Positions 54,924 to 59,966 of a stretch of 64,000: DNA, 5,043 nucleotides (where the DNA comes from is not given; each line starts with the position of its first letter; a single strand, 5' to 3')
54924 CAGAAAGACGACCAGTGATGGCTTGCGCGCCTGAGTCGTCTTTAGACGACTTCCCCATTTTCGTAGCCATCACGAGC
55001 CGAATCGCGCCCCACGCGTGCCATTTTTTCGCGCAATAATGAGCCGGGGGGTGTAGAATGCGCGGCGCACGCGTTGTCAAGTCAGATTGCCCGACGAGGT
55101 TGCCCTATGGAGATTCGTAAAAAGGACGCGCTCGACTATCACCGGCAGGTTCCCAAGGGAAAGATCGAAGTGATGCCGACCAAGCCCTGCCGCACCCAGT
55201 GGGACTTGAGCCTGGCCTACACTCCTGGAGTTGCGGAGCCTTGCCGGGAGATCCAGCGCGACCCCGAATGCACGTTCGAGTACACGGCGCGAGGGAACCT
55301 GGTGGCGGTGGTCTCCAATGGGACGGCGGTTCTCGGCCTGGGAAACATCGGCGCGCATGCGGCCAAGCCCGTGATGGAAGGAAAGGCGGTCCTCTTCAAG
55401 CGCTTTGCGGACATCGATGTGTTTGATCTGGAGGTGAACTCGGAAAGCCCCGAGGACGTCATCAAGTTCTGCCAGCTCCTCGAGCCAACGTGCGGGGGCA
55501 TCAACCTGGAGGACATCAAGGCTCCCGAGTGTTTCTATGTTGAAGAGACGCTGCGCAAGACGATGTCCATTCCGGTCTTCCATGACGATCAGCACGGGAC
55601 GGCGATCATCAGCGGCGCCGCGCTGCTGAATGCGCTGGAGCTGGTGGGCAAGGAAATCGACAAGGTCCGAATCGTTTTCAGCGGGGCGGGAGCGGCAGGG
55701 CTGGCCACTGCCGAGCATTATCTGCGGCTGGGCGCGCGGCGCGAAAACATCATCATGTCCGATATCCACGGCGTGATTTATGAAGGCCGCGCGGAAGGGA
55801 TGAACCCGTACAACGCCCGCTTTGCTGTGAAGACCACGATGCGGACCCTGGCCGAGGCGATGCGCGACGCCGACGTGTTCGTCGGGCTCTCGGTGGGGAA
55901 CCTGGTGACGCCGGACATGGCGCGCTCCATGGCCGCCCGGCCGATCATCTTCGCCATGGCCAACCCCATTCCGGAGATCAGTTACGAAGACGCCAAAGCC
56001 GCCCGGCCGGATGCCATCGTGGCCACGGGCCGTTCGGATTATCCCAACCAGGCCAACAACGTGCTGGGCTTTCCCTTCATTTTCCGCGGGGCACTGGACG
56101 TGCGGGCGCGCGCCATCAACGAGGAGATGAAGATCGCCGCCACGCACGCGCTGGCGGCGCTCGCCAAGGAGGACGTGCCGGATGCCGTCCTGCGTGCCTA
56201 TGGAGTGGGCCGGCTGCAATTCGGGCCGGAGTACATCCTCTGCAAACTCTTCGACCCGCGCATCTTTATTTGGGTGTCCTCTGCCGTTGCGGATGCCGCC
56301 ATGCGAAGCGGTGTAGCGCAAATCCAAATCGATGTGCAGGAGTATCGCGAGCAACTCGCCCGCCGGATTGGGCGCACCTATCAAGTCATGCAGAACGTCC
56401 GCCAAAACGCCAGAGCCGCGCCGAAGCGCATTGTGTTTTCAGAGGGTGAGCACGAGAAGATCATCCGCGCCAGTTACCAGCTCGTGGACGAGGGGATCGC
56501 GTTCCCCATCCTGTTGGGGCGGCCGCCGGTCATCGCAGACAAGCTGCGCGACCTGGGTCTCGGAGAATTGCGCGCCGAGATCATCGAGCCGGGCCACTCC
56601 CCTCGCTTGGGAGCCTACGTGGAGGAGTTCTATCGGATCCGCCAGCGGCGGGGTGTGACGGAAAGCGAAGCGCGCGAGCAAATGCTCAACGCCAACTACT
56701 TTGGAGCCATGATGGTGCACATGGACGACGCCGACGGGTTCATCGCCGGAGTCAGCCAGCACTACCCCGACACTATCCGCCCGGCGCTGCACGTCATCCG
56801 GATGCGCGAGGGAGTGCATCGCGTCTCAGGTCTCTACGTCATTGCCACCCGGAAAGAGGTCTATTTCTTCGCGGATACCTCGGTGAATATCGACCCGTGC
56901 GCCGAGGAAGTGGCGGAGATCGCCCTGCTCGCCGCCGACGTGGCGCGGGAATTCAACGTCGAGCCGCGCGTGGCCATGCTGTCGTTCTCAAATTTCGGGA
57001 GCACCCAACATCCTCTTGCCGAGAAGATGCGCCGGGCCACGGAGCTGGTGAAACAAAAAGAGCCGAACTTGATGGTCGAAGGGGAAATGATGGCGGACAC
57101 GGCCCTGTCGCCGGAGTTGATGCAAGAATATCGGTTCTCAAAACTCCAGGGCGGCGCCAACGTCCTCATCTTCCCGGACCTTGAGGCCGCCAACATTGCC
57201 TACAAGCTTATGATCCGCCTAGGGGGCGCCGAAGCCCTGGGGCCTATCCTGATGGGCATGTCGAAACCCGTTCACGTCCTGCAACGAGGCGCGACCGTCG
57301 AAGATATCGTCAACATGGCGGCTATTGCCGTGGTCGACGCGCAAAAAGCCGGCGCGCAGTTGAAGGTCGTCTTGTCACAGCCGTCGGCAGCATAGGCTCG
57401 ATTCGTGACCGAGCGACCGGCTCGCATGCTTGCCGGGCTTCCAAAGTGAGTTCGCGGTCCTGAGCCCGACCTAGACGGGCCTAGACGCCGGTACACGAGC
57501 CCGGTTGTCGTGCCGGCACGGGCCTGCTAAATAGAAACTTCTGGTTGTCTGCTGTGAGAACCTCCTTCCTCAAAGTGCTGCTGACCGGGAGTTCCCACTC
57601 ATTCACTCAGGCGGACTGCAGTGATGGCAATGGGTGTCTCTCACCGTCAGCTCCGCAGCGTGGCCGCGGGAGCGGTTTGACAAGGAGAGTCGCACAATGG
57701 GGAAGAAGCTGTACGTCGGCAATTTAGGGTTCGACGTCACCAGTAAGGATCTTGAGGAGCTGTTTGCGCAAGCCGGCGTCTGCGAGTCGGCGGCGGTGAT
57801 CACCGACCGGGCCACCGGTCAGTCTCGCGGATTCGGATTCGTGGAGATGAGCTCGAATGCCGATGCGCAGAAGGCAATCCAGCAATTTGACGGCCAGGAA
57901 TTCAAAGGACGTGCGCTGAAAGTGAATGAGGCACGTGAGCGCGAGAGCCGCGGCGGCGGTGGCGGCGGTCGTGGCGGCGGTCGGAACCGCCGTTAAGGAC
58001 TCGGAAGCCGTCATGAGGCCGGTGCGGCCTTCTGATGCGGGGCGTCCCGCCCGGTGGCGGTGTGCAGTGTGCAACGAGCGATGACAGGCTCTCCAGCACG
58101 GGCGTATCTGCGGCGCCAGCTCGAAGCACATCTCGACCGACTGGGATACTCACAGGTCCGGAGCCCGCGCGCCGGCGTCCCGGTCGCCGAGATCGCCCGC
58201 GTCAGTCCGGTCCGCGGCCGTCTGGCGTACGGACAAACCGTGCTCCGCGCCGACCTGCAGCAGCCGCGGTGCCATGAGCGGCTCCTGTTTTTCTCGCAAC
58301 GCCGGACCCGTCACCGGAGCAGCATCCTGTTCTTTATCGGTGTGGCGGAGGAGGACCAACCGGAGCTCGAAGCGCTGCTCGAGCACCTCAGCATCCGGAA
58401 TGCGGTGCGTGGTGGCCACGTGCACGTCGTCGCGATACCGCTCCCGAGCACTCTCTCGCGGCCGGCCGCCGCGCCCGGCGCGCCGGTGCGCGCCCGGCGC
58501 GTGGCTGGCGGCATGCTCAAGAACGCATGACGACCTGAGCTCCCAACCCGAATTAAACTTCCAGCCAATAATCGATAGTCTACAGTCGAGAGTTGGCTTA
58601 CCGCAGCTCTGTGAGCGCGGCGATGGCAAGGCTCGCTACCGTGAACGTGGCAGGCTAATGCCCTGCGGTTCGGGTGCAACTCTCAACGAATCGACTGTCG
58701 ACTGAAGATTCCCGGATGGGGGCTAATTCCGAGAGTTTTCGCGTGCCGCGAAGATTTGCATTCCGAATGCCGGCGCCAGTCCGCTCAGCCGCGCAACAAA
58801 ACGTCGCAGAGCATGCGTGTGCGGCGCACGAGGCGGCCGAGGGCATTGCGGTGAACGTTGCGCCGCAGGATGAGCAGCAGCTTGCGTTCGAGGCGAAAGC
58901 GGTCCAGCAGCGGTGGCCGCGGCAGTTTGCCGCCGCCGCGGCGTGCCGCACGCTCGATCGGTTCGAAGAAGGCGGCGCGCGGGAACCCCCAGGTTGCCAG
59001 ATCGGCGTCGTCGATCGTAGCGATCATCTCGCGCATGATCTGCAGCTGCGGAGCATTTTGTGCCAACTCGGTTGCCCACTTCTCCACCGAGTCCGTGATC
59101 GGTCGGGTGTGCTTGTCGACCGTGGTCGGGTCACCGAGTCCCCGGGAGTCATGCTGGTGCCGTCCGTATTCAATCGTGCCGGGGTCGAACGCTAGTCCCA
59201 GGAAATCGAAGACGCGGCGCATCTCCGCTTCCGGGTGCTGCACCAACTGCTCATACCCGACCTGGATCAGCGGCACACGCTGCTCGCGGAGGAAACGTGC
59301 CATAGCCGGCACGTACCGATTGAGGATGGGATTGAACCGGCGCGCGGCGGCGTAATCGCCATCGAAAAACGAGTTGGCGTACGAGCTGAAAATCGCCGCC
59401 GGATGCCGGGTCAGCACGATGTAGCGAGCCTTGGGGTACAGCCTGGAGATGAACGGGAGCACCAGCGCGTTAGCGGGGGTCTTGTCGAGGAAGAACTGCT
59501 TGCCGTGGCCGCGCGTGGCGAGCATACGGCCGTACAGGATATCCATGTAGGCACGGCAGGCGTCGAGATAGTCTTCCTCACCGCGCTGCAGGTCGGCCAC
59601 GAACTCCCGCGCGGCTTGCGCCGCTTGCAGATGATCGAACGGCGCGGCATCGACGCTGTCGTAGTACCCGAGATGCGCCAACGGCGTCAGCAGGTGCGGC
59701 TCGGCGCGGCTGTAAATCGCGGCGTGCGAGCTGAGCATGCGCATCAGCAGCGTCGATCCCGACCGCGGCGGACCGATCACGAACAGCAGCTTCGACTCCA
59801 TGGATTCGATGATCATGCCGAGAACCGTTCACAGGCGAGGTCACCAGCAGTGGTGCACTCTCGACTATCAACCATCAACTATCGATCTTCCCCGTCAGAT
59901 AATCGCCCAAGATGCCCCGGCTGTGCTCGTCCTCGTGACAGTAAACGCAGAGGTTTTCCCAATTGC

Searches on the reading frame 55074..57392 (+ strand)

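Call 65: search_protein_families(library=pfam, proteins=[window:55074-57392:+], max_evalue=0.001)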
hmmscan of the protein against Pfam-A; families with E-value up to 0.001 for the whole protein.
window:55074-57392:+ (773 aa): 3 families
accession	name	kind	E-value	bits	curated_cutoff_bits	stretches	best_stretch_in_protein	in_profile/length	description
PF01515.24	PTA_PTB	-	5.1e-108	361.6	24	1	438-753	2-319/319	Phosphate acetyl/butaryl transferase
PF00390.24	malic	-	6.5e-27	95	23.1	1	29-161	2-182/182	Malic enzyme, N-terminal domain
PF03949.21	Malic_M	-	1.2e-19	71.1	23.5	1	175-369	3-230/258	Malic enzyme, NAD binding domain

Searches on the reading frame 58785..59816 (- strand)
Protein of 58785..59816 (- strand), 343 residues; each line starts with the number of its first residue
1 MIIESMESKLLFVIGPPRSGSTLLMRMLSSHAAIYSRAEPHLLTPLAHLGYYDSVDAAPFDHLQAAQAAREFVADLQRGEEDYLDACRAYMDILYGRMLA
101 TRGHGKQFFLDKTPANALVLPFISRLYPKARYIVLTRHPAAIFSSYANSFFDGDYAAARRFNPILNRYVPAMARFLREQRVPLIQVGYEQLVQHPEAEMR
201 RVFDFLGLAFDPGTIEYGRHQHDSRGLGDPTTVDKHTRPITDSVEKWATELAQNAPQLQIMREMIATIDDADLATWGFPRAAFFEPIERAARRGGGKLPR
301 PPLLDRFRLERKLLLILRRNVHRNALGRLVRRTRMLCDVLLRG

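Call 65: search_protein_families(library=pfam, proteins=[window:58785-59816:-], max_evalue=0.001)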
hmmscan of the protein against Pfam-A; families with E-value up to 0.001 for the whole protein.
window:58785-59816:- (343 aa): 2 families
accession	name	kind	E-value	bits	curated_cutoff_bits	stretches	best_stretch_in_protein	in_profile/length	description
PF13469.12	Sulfotransfer_3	-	7.3e-36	124.9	27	1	11-212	2-216/216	Sulfotransferase family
PF00685.33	Sulfotransfer_1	-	1e-07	32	22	1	11-216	4-189/255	Sulfotransferase domain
